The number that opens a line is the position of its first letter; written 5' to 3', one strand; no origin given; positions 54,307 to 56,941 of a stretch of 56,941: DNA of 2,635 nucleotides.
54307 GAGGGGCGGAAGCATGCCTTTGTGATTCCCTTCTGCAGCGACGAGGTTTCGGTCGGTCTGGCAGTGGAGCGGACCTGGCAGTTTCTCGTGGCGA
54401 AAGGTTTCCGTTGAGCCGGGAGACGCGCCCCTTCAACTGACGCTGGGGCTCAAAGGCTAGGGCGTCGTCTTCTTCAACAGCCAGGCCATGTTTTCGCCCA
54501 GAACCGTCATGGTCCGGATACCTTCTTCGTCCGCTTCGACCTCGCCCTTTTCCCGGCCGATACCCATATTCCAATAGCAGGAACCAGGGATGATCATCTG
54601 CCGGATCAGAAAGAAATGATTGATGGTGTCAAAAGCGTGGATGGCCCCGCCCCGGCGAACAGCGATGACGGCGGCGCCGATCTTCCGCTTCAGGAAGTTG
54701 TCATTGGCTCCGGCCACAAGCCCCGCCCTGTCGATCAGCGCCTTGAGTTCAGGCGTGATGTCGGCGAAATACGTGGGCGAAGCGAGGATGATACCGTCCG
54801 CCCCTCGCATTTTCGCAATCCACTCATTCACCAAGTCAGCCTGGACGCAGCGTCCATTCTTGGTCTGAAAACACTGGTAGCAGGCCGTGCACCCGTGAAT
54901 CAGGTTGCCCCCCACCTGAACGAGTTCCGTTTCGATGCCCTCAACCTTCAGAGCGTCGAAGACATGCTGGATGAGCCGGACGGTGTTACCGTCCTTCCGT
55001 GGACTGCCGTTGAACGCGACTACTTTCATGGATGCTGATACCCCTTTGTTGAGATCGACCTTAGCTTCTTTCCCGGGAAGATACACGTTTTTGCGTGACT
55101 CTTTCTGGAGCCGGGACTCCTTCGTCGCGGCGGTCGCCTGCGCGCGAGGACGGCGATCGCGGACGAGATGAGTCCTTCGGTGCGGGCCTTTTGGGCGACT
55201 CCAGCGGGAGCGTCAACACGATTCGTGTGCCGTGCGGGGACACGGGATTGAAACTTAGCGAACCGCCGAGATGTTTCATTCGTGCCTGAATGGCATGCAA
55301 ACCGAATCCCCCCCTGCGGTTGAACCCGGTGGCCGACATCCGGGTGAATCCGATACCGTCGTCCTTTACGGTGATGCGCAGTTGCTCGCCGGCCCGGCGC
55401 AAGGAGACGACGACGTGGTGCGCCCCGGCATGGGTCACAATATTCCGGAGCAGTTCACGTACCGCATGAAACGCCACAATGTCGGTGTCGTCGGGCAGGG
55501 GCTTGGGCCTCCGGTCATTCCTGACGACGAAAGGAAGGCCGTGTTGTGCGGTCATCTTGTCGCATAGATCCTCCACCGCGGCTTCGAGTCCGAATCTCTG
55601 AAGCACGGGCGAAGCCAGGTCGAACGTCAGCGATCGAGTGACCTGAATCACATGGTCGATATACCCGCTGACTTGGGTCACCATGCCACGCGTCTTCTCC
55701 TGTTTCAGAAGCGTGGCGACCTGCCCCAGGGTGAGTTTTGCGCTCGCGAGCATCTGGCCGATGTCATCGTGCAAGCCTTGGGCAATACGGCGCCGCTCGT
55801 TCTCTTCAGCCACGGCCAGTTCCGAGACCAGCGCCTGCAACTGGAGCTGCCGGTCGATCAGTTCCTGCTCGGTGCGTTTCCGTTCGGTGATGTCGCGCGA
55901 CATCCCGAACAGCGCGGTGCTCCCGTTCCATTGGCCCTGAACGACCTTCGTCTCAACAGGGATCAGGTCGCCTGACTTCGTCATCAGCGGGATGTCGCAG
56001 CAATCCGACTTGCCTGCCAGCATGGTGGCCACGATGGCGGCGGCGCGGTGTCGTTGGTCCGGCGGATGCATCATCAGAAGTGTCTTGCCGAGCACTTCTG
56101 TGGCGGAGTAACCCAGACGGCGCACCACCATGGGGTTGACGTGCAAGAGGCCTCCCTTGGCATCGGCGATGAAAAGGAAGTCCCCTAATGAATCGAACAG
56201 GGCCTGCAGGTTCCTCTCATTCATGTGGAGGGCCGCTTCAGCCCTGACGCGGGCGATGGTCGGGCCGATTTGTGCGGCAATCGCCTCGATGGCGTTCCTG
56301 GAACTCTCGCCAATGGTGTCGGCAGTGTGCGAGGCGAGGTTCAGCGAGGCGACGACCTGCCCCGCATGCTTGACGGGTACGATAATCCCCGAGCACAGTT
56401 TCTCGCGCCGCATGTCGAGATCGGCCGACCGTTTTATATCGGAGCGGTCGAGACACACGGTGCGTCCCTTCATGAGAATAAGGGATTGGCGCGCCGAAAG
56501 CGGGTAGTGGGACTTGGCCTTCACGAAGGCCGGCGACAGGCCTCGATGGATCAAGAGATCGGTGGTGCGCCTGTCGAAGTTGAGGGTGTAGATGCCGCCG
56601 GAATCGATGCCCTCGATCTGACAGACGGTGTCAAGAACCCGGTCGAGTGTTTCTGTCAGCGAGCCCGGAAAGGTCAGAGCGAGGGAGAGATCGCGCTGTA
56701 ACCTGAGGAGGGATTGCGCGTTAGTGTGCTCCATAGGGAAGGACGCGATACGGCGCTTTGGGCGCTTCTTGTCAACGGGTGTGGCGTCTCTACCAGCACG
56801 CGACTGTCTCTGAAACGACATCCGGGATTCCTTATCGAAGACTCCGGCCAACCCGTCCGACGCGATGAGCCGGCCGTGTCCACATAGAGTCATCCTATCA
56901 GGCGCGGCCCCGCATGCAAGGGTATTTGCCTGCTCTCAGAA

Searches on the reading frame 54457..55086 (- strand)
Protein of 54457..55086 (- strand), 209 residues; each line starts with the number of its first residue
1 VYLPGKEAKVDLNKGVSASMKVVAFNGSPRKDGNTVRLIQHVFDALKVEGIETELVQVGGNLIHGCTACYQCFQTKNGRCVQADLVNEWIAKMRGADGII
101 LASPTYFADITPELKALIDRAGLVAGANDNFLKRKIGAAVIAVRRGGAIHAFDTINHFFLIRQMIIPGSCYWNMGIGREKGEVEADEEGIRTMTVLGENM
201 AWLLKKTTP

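Call 46: search_protein_families(library=pfam, proteins=[window:54457-55086:-], max_evalue=0.0001)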
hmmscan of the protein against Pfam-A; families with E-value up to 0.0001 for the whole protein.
window:54457-55086:- (209 aa): 2 families
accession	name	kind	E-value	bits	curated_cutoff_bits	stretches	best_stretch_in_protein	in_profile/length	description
PF03358.20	FMN_red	-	1.9e-34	118.8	24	1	20-175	1-148/152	NADPH-dependent FMN reductase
PF02525.22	Flavodoxin_2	-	7.9e-08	32.7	27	1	20-153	1-142/198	Flavodoxin-like fold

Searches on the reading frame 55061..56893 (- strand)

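Call 46: search_protein_families(library=pfam, proteins=[window:55061-56893:-], max_evalue=0.0001)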
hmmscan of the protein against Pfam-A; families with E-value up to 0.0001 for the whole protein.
window:55061-56893:- (610 aa): 8 families
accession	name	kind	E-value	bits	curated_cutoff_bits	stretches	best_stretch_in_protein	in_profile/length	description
PF02518.31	HATPase_c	-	2e-14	54.4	26.4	1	475-565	7-110/111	Histidine kinase-, DNA gyrase B-, and HSP90-like ATPase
PF13185.12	GAF_2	-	1e-11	45.6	28.6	1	78-213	3-135/136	GAF domain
PF08448.16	PAS_4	-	3.5e-10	40.5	23.1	1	233-340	1-110/110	PAS fold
PF07730.19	HisKA_3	-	6.3e-10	39.9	24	1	366-429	1-66/68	Histidine kinase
PF00989.32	PAS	-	3e-09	37.3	22.6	1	228-335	2-113/113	PAS fold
PF13581.12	HATPase_c_2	-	2.6e-08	34.3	27.4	1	477-561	35-126/127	Histidine kinase-like ATPase domain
PF13426.13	PAS_9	-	3.9e-07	30.7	27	1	238-337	2-103/103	PAS domain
PF01590.32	GAF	-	1.5e-06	29.2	22.4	1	79-210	2-130/133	GAF domain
